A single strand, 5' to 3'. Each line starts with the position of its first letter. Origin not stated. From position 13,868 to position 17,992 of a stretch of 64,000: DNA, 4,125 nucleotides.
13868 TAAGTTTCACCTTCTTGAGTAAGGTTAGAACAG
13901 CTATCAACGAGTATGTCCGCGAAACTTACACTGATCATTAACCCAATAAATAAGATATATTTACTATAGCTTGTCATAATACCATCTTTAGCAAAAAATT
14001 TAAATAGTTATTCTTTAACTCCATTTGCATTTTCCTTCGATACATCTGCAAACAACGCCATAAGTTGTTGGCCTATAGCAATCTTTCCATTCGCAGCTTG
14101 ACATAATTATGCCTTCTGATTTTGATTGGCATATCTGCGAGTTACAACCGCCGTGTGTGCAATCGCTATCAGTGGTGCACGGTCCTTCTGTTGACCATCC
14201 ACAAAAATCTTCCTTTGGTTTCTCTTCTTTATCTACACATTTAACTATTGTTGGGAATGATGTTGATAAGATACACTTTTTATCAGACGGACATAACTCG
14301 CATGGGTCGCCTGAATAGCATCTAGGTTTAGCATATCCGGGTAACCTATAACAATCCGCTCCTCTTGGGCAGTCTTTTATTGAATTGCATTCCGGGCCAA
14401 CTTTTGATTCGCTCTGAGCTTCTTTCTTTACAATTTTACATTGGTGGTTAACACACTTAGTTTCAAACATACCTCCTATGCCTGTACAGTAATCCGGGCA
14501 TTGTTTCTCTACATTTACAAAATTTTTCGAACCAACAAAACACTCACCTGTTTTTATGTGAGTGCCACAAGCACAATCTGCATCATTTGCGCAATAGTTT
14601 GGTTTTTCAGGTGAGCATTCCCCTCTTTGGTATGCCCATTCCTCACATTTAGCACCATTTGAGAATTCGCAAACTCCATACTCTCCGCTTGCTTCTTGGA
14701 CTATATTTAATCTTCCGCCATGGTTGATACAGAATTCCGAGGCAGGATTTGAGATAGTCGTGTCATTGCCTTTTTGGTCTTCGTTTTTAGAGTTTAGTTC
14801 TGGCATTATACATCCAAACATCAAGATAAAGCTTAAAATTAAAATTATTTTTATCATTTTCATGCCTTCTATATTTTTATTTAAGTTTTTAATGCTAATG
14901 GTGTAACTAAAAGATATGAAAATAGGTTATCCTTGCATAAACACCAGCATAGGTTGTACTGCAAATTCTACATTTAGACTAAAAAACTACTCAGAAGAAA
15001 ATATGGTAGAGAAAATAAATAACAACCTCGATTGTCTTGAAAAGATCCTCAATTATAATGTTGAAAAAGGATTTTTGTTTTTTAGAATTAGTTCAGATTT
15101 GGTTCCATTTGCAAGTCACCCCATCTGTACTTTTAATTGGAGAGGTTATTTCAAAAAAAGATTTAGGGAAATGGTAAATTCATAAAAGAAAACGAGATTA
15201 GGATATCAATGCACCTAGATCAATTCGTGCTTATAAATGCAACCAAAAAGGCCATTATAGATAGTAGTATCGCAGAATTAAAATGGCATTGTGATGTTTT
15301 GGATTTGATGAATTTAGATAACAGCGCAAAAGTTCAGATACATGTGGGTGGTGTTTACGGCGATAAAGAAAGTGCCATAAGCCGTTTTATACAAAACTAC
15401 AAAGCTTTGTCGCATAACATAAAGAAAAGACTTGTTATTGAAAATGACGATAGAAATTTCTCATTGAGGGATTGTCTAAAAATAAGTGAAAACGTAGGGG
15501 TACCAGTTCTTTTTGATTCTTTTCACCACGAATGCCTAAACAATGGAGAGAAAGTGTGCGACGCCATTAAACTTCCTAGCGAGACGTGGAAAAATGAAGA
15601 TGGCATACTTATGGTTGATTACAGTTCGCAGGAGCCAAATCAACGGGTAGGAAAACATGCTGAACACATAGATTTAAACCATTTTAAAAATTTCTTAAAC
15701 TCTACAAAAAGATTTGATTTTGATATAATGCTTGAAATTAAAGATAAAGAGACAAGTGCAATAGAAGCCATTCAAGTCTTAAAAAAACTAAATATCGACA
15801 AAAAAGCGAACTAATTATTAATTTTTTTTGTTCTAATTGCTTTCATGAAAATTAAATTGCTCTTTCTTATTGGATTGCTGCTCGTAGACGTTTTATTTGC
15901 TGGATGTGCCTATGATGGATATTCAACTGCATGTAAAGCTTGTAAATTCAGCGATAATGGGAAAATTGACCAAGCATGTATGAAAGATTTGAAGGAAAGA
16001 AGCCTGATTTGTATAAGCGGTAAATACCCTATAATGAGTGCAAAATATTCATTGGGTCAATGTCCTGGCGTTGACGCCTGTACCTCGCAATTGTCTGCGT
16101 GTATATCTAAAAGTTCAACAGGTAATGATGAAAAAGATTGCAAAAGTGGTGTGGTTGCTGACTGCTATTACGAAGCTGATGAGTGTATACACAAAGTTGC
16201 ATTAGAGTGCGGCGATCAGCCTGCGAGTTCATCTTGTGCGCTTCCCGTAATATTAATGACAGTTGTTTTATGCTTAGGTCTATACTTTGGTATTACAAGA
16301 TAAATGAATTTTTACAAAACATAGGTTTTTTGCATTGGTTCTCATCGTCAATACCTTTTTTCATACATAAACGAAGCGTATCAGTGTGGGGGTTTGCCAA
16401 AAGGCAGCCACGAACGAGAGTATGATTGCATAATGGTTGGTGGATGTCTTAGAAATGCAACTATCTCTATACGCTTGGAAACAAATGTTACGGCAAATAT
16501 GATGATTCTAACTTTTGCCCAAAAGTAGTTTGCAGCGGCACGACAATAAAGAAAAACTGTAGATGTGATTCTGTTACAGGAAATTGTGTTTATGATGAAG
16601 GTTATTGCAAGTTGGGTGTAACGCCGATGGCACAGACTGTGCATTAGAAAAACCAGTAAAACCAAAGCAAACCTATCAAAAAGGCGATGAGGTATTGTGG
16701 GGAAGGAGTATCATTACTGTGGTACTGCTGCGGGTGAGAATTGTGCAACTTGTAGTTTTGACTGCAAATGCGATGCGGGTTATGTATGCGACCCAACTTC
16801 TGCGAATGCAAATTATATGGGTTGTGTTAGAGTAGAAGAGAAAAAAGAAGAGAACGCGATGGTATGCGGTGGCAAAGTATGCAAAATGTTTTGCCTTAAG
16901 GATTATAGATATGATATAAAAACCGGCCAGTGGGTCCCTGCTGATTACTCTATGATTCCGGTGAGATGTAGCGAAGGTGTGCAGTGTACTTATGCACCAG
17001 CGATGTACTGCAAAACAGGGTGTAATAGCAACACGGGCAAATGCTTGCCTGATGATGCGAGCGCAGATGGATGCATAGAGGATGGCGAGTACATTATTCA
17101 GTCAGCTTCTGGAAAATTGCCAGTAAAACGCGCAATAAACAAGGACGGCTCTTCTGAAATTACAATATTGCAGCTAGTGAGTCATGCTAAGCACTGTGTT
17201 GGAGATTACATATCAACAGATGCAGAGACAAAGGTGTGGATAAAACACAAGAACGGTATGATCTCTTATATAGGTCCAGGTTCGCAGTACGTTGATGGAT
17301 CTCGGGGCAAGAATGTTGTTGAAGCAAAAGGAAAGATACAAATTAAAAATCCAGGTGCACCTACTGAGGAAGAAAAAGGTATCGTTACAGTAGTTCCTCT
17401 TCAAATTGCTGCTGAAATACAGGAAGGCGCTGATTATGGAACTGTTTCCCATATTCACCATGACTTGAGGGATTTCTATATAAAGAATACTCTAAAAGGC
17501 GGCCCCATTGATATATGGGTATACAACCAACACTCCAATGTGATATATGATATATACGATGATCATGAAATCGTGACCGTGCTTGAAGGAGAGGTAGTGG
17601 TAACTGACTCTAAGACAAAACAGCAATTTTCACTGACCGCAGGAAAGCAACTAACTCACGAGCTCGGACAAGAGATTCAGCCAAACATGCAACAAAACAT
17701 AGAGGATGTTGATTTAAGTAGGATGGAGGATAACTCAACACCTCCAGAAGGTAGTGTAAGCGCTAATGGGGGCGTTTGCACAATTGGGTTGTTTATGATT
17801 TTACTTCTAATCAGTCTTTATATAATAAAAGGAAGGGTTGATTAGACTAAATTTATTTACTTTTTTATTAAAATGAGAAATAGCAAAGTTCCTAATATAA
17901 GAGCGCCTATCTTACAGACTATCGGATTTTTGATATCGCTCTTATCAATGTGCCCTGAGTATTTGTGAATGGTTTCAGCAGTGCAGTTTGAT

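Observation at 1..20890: A ~21 kb island encoding ten secreted or membrane-anchored proteins assembled from a shared set of shuffled modules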

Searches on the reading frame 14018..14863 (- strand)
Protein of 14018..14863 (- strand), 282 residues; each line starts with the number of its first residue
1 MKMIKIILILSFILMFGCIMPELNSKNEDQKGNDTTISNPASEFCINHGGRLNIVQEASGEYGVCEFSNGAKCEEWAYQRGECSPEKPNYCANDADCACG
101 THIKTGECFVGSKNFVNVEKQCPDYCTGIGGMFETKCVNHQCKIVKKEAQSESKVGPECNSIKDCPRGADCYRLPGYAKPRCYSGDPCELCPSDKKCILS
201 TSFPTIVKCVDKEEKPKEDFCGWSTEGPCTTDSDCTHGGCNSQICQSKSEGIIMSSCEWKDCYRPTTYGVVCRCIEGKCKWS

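Call 5: search_protein_families(library=pfam, proteins=[window:14018-14863:-], max_evalue=0.01)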
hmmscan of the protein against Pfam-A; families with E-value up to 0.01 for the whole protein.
window:14018-14863:- (282 aa): 1 family
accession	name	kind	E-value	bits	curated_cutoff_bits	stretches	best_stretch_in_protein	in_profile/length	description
PF03891.20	DUF333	-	3.3e-19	69.3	25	1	37-81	2-46/47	Domain of unknown function (DUF333)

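Call 17: search_protein_families(library=ncbifam, proteins=[window:14018-14863:-], max_evalue=0.1)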
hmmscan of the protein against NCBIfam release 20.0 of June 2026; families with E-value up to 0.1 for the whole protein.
window:14018-14863:- (282 aa): 2 families
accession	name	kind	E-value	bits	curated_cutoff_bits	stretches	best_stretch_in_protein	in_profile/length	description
TIGR04289.1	heavy_Cys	domain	1.3e-13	51.3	50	1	229-281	2-52/52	eight-cysteine-cluster domain-containing protein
TIGR04292.1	heavy_Cys_CGP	equivalog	0.00028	19.9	200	1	228-281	125-178/381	CGP-CTERM-anchored Cys-rich protein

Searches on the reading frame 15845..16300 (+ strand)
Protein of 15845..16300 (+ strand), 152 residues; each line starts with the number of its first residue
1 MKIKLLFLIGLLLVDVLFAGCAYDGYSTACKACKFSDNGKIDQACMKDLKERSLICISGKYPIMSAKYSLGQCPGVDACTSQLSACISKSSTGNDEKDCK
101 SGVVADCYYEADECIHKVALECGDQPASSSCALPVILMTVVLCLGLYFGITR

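Call 5: search_protein_families(library=pfam, proteins=[window:15845-16300:+], max_evalue=0.01)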
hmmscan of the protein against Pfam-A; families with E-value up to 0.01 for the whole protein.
window:15845-16300:+ (152 aa): 0 families

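Call 17: search_protein_families(library=ncbifam, proteins=[window:15845-16300:+], max_evalue=0.1)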
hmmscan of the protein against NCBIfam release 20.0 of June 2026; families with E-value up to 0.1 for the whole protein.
window:15845-16300:+ (152 aa): 0 families

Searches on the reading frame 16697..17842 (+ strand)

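Call 5: search_protein_families(library=pfam, proteins=[window:16697-17842:+], max_evalue=0.01)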
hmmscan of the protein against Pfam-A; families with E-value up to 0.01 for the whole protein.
window:16697-17842:+ (382 aa): 1 family
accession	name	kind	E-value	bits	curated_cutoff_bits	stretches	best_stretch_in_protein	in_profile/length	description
PF05899.18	Cupin_3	-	0.0083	16.2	23.5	0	286-319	22-54/74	EutQ-like cupin domain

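Call 17: search_protein_families(library=ncbifam, proteins=[window:16697-17842:+], max_evalue=0.1)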
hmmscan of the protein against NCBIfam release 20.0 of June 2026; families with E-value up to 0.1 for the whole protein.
window:16697-17842:+ (382 aa): 2 families
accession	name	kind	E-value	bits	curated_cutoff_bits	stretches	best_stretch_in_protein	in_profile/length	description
NF007215.0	PRK09637.1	equivalog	0.053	13.5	212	1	267-344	48-124/181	RNA polymerase sigma factor SigZ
TIGR02959.1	SigZ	equivalog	0.077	12.8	168.65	0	267-340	42-114/170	RNA polymerase sigma factor SigZ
